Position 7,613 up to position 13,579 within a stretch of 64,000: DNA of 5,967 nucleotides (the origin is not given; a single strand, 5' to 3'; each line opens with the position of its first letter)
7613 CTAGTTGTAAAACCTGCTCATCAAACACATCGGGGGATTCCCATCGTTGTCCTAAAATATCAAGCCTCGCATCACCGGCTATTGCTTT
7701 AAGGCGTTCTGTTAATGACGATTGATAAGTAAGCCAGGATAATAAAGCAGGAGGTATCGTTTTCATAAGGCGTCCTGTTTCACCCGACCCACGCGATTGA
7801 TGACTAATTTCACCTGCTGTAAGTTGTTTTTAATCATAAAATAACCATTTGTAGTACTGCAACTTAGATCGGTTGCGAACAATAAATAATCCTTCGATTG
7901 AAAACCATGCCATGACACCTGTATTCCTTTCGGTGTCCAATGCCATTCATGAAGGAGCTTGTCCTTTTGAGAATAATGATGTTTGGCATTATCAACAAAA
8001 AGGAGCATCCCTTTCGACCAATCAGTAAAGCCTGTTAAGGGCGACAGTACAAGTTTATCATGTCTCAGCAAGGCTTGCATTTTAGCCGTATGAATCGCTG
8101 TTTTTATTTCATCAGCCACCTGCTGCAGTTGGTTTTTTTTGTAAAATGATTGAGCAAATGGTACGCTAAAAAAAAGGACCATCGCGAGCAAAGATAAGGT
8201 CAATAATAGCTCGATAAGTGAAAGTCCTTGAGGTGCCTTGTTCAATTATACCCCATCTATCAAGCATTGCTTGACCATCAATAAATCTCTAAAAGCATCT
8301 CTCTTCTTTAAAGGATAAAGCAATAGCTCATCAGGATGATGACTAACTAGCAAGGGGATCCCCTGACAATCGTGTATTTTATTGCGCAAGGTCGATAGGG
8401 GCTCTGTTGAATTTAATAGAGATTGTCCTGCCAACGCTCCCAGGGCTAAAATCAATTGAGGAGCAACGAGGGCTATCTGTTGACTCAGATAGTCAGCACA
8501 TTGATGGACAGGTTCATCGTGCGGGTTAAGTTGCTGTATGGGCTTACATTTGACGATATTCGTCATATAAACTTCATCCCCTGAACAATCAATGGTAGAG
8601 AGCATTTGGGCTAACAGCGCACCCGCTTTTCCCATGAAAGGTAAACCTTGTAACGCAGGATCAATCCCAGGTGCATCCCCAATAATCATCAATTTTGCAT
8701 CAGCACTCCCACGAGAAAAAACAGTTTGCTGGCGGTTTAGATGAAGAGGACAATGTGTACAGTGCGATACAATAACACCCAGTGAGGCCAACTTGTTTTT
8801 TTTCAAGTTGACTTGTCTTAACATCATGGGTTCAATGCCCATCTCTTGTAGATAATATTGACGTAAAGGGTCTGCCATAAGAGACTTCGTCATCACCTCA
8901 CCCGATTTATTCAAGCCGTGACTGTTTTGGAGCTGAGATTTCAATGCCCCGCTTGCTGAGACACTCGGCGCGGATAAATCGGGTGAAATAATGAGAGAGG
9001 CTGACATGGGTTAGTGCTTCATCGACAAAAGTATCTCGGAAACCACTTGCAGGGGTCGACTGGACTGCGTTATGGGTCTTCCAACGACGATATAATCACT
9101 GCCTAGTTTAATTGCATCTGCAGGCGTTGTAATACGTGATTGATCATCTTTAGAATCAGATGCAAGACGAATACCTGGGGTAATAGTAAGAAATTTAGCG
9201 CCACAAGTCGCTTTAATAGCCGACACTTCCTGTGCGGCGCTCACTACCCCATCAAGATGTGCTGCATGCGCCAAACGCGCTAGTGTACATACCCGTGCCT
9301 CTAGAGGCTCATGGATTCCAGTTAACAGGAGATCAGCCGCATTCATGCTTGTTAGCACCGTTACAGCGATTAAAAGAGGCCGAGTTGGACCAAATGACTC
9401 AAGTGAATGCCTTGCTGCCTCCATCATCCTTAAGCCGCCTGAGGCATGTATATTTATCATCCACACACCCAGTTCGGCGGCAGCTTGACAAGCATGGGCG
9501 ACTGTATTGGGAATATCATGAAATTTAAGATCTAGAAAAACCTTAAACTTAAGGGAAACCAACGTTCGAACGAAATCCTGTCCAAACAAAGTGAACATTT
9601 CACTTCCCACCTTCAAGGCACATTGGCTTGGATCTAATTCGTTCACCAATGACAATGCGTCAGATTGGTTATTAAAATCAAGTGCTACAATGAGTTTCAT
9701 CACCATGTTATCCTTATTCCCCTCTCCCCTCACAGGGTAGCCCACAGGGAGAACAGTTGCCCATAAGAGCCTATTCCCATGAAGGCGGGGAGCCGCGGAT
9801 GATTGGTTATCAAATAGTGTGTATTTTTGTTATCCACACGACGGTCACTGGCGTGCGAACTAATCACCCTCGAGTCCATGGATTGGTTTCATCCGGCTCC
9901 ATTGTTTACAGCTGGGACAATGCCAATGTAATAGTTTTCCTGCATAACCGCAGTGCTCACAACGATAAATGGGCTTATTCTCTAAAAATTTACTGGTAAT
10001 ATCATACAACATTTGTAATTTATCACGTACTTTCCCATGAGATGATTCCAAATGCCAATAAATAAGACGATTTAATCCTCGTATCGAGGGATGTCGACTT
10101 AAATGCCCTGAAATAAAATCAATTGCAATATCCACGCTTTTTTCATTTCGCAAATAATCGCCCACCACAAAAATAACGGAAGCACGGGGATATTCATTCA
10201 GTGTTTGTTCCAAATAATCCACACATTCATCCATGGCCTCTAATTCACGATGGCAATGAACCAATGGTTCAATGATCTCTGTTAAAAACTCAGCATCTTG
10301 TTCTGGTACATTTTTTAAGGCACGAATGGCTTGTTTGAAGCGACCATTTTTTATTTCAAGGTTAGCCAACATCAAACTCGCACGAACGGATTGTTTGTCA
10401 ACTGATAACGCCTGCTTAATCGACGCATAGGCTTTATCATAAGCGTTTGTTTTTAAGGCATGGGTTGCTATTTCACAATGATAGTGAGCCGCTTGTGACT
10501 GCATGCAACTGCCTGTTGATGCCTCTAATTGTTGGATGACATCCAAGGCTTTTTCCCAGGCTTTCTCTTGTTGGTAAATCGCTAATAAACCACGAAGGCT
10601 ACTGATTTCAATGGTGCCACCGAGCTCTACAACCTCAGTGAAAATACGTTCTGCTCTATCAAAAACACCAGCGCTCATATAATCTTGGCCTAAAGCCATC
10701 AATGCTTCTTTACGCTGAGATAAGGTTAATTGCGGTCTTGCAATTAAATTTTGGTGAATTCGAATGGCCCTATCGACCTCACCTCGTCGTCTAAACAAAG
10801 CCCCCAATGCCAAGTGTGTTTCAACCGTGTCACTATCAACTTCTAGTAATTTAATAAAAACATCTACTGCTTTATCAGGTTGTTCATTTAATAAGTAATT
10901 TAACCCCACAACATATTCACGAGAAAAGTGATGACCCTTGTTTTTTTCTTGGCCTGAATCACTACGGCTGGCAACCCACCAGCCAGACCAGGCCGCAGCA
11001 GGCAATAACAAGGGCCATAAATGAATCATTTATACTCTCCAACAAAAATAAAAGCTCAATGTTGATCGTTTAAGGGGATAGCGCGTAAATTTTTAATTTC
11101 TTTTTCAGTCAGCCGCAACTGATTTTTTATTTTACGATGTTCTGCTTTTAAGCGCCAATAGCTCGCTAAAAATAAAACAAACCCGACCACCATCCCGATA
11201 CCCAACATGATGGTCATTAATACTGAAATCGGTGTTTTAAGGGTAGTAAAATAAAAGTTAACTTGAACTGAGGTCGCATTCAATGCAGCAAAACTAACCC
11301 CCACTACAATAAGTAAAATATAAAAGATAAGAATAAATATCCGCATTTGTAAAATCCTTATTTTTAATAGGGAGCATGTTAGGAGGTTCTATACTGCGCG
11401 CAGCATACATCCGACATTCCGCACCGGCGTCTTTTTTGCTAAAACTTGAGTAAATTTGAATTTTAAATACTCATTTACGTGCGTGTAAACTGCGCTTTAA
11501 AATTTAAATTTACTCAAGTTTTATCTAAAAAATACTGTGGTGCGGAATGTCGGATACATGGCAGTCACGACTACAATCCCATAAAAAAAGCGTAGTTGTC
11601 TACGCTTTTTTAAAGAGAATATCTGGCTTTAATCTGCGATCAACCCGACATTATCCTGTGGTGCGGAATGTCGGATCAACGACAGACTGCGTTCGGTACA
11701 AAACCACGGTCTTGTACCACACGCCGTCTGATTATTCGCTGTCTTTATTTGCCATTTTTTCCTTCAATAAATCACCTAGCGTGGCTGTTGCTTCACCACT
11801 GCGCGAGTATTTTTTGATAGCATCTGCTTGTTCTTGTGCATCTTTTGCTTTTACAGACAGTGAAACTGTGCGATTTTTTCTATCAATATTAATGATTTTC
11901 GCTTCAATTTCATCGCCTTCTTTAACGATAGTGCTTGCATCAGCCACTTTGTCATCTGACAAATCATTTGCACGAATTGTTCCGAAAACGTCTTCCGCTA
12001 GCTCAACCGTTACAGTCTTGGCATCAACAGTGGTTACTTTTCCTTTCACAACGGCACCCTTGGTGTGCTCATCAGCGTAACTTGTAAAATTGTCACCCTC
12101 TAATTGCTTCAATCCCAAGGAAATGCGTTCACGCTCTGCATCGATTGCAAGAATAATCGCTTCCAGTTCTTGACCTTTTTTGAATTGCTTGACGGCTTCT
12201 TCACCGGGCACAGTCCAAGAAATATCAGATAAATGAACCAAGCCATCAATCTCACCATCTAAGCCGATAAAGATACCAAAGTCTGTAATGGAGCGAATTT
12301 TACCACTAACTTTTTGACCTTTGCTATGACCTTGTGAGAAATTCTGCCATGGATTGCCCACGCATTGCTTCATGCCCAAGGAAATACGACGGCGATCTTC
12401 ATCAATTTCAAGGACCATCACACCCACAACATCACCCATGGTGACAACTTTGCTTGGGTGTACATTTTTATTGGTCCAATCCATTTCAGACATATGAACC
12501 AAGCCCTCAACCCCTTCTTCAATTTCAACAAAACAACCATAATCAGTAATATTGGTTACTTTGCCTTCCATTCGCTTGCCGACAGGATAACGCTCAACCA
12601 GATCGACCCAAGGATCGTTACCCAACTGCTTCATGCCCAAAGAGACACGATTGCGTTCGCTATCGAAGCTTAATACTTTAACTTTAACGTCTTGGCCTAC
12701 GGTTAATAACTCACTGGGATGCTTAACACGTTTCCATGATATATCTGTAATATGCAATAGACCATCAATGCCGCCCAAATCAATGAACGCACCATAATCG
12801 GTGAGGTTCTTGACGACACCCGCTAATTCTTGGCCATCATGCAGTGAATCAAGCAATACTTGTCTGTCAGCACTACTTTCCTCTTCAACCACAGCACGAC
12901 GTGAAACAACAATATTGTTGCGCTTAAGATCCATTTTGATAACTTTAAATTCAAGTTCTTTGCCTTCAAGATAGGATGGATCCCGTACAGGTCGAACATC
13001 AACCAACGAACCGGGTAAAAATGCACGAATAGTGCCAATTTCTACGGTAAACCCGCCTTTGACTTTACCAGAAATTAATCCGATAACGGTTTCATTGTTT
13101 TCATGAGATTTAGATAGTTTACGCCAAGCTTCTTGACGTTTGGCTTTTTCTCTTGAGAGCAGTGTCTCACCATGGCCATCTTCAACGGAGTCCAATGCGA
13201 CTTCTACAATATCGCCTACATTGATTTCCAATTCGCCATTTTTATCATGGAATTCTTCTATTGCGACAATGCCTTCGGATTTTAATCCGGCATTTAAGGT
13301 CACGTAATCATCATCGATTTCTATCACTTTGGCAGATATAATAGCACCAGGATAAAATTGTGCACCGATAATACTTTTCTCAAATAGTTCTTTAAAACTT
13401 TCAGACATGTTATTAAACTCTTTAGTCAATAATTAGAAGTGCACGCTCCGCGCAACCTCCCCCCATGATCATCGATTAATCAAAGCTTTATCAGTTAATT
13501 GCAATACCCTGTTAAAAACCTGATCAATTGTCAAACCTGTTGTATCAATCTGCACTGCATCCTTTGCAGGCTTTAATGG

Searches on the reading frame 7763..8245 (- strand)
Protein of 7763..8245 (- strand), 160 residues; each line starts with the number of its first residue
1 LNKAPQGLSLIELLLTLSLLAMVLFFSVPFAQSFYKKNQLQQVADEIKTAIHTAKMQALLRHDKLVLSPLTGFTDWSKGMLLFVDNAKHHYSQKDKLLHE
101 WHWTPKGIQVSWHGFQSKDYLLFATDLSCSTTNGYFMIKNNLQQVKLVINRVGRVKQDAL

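Call 73: search_protein_families(library=pfam, proteins=[window:7763-8245:-], max_evalue=0.01)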
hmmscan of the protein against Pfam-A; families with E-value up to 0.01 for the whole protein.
window:7763-8245:- (160 aa): 3 families
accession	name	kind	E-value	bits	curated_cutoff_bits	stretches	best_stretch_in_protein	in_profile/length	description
PF12019.13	GspH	-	0.00011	23.1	21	1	44-153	2-108/108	Type II transport protein GspH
PF07811.17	TadE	-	0.0012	19.4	22.9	1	7-46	1-40/43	TadE-like protein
PF07963.17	N_methyl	-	0.0014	18.6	21.2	1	6-24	5-23/27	Prokaryotic N-terminal methylation motif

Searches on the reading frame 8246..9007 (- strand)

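Call 73: search_protein_families(library=pfam, proteins=[window:8246-9007:-], max_evalue=0.01)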
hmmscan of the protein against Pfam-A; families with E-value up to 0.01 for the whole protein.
window:8246-9007:- (253 aa): 1 family
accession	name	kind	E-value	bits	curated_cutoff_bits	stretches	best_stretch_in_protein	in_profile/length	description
PF03167.25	UDG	-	5.9e-28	98.2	24.3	1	97-241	1-134/141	Uracil DNA glycosylase superfamily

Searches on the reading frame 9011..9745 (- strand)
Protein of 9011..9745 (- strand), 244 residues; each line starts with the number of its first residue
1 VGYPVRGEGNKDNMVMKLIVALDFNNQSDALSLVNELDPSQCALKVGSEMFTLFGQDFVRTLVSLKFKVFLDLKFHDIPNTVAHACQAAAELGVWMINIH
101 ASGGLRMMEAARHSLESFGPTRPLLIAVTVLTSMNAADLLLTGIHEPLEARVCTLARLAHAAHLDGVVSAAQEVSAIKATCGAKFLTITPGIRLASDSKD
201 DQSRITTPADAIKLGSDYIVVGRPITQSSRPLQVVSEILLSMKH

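Call 73: search_protein_families(library=pfam, proteins=[window:9011-9745:-], max_evalue=0.01)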
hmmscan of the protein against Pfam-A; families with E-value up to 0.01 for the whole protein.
window:9011-9745:- (244 aa): 1 family
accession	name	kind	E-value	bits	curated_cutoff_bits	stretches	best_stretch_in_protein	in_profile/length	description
PF00215.30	OMPdecase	-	2.1e-62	211.4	27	1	16-238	1-221/221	Orotidine 5'-phosphate decarboxylase / HUMPS family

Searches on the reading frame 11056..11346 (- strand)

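Call 9: search_protein_families(library=pfam, proteins=[window:11056-11346:-])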
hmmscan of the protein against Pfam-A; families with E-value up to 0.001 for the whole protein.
window:11056-11346:- (96 aa): 1 family
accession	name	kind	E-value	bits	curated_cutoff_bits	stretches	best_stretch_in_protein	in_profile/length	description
PF06305.16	LapA_dom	-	6.1e-17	61.7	28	1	23-84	2-63/64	Lipopolysaccharide assembly protein A domain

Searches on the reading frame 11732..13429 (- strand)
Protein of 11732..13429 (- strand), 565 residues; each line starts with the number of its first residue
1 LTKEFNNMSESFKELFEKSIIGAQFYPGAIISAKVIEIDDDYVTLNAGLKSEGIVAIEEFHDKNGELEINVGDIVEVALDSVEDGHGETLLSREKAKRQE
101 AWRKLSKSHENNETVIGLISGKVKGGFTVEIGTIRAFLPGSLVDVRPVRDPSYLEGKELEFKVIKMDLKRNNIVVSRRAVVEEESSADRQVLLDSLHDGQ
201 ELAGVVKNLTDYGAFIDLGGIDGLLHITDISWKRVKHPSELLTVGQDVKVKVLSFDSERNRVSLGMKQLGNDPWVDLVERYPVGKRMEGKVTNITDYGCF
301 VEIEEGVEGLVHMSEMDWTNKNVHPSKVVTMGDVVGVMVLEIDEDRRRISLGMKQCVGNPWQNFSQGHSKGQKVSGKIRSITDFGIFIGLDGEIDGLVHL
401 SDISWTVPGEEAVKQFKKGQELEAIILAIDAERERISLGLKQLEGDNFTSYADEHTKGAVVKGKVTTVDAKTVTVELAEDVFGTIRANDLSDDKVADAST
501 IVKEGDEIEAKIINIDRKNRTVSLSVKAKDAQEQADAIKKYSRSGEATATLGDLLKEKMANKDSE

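Call 9: search_protein_families(library=pfam, proteins=[window:11732-13429:-])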
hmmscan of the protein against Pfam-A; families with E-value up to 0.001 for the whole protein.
window:11732-13429:- (565 aa): 6 families
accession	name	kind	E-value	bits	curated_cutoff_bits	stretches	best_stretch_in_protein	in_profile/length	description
PF00575.29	S1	-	1.4e-92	304.6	22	6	282-354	3-74/74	S1 RNA binding domain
PF23459.1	S1_RRP5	-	2.8e-25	89.1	27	2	196-264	1-70/72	RRP5 S1 domain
PF21710.3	Spt6_S1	-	4.5e-20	72.2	27.5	1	456-530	15-90/91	Spt6, S1/OB domain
PF13509.12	S1_2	-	4.6e-05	23.9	21.8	0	283-317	1-35/61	S1 domain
PF17092.11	PCB_OB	-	8.3e-05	23.8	27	0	283-340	31-98/111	Penicillin-binding protein OB-like domain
PF24685.1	OB_RRP5_4th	-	0.0004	20.8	31.5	0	481-517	37-73/92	RRP5 OB-fold domain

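Call 49: find_homologous_proteins(query=window:11732-13429:-, max_evalue=1e-100)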
Query window:11732-13429:- (565 aa): 8000 proteins with E <= 1e-100 among 8000 candidates; the best 120 are listed.
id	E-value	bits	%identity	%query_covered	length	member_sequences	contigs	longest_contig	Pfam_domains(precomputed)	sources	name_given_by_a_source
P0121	0.0e+0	1195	98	99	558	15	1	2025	PF17092.12,PF00575.30,PF23459.2,PF21710.4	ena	-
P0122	0.0e+0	1182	97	99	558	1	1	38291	PF00575.30,PF23459.2,PF21710.4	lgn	-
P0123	0.0e+0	1178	97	99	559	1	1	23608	PF17092.12,PF00575.30,PF23459.2,PF21710.4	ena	-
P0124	0.0e+0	1172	96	99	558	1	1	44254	PF17092.12,PF00575.30,PF23459.2,PF21710.4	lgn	-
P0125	0.0e+0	1167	95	99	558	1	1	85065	PF17092.12,PF00575.30,PF23459.2,PF21710.4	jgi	jgi:small subunit ribosomal protein S1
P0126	0.0e+0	1167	-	-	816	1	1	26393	PF17092.12,PF03074.23,PF00575.30,PF23459.2,PF21710.4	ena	-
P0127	0.0e+0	1161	94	99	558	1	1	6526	PF17092.12,PF00575.30,PF23459.2,PF21710.4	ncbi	-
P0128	0.0e+0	1160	94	99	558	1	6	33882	PF17092.12,PF00575.30,PF23459.2,PF21710.4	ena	-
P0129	0.0e+0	1158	94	99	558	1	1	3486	PF00575.30,PF23459.2,PF21710.4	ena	-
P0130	0.0e+0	1154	94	99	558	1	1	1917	PF00575.30,PF23459.2,PF13509.13,PF21710.4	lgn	-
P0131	0.0e+0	1152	94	99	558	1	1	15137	PF00575.30,PF23459.2,PF13509.13,PF21710.4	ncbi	-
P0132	0.0e+0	1145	94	99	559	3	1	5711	PF00575.30,PF23459.2,PF13509.13,PF21710.4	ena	-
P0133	0.0e+0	1144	93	99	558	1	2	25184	PF00575.30,PF23459.2,PF13509.13,PF21710.4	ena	-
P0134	0.0e+0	1144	94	99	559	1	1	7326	PF17092.12,PF00575.30,PF23459.2,PF21710.4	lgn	-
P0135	0.0e+0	1142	93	99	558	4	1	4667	PF00575.30,PF23459.2,PF21710.4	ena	-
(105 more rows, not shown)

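Call 50: find_encoding_contigs(protein=P0122, flank=10000, max_places=2)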
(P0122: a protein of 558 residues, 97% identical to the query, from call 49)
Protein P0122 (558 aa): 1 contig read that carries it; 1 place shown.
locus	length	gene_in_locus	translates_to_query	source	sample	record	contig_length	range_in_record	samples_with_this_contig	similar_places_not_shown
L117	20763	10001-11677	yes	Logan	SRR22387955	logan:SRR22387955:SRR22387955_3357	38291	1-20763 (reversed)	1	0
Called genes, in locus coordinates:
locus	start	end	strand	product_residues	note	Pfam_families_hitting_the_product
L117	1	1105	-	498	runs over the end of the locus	PF01266:DAO, PF16901:DAO_C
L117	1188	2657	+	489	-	PF00370:FGGY_N, PF02782:FGGY_C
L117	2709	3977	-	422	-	PF00285:Citrate_synt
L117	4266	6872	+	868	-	PF00521:DNA_topoisoIV, PF03989:DNA_gyraseA_C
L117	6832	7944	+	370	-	PF00266:Aminotran_5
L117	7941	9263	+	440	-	PF00275:EPSP_synthase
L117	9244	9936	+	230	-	PF02224:Cytidylate_kin, PF13189:Cytidylate_kin2 (weak)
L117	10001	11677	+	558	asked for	PF00575:S1, PF23459:S1_RRP5 (weak), PF00575:S1, PF21710:Spt6_S1 (weak), PF23459:S1_RRP5 (weak)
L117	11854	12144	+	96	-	PF06305:LapA_dom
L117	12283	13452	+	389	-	PF12895:ANAPC3 (faint), PF00515:TPR_1 (faint), PF07719:TPR_2 (faint), PF13174:TPR_6 (faint), PF13176:TPR_7 (faint), PF13181:TPR_8 (faint), PF14559:TPR_19 (weak), PF18073:Zn_ribbon_LapB, +3 more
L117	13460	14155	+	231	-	PF00215:OMPdecase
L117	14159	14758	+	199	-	PF03167:UDG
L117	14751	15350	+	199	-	-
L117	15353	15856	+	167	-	PF04345:Chor_lyase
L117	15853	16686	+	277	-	PF01040:UbiA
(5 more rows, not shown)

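Call 51: find_encoding_contigs(protein=P0123, flank=10000, max_places=2)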
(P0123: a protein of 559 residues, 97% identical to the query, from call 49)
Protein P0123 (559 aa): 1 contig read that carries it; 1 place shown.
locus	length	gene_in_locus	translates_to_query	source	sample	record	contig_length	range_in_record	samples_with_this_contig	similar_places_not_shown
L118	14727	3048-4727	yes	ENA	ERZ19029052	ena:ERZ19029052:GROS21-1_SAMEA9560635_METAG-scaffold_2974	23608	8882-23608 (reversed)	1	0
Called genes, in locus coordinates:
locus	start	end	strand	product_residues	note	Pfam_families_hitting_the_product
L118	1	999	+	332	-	?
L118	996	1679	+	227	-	-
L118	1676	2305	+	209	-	PF00275:EPSP_synthase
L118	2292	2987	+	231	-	PF02224:Cytidylate_kin, PF13189:Cytidylate_kin2 (weak)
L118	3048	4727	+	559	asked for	PF17092:PCB_OB (faint), PF00575:S1, PF23459:S1_RRP5 (weak), PF00575:S1, PF21710:Spt6_S1 (weak)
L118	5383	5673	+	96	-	PF06305:LapA_dom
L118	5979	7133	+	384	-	-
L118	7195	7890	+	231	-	PF00215:OMPdecase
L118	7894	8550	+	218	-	PF03167:UDG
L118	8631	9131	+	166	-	PF07963:N_methyl (weak)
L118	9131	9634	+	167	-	PF04345:Chor_lyase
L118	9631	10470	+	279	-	PF01040:UbiA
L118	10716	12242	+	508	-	-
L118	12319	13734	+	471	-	PF12796:Ank_2, PF13857:Ank_5, PF00023:Ank (weak), PF13637:Ank_4, PF12796:Ank_2, PF12796:Ank_2, PF12796:Ank_2, PF04564:U-box, +9 more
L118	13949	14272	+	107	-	PF12836:HHH_3, PF03934:T2SSK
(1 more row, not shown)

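Call 52: find_encoding_contigs(protein=P0124, flank=10000, max_places=2)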
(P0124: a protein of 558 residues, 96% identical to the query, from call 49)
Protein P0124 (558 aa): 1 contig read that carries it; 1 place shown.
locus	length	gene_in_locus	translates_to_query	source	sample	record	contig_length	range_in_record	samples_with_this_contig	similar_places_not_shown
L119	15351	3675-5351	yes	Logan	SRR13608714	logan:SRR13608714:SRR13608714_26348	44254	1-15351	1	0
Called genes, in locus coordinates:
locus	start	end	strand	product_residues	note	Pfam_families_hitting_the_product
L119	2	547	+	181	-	?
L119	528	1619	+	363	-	PF00266:Aminotran_5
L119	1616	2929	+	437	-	PF00275:EPSP_synthase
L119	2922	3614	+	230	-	PF02224:Cytidylate_kin, PF13189:Cytidylate_kin2 (weak)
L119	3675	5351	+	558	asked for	PF17092:PCB_OB (faint), PF00575:S1, PF23459:S1_RRP5, PF00575:S1, PF21710:Spt6_S1 (weak)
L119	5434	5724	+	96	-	PF06305:LapA_dom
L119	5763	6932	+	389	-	PF25062:ARM_TT21_N (faint), PF12895:ANAPC3 (faint), PF00515:TPR_1 (faint), PF07719:TPR_2 (faint), PF13174:TPR_6 (faint), PF13432:TPR_16 (weak), PF14559:TPR_19, PF18073:Zn_ribbon_LapB, +6 more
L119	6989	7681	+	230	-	PF00215:OMPdecase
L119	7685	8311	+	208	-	PF03167:UDG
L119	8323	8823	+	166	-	-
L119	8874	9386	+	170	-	PF04345:Chor_lyase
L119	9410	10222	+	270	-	PF01040:UbiA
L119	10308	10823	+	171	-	-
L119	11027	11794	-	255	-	PF01791:DeoC (weak)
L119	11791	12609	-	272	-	PF01048:PNP_UDP_1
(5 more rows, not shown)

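Call 53: find_encoding_contigs(protein=P0125, flank=10000, max_places=2)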
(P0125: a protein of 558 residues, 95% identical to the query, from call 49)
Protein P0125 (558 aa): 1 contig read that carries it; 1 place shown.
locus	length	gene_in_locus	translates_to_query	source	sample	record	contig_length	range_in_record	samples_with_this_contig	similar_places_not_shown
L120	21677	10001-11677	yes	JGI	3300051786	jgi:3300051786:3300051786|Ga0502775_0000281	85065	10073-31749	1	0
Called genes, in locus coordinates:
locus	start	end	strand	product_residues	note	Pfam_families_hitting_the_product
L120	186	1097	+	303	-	-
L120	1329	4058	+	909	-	-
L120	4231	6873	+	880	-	PF00521:DNA_topoisoIV, PF03989:DNA_gyraseA_C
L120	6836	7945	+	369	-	PF00266:Aminotran_5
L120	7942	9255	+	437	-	PF00275:EPSP_synthase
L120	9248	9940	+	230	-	PF02224:Cytidylate_kin, PF13189:Cytidylate_kin2 (faint)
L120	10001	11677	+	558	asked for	PF17092:PCB_OB (faint), PF00575:S1, PF23459:S1_RRP5, PF00575:S1, PF21710:Spt6_S1 (weak)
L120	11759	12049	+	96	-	PF06305:LapA_dom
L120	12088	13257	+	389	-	PF12895:ANAPC3 (faint), PF25062:ARM_TT21_N (faint), PF00515:TPR_1 (faint), PF07719:TPR_2 (faint), PF13174:TPR_6 (faint), PF13432:TPR_16 (weak), PF14559:TPR_19, PF18073:Zn_ribbon_LapB, +6 more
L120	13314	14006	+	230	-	PF00215:OMPdecase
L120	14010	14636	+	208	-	PF03167:UDG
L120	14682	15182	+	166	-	-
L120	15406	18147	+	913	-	-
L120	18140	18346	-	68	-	-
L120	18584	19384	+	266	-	-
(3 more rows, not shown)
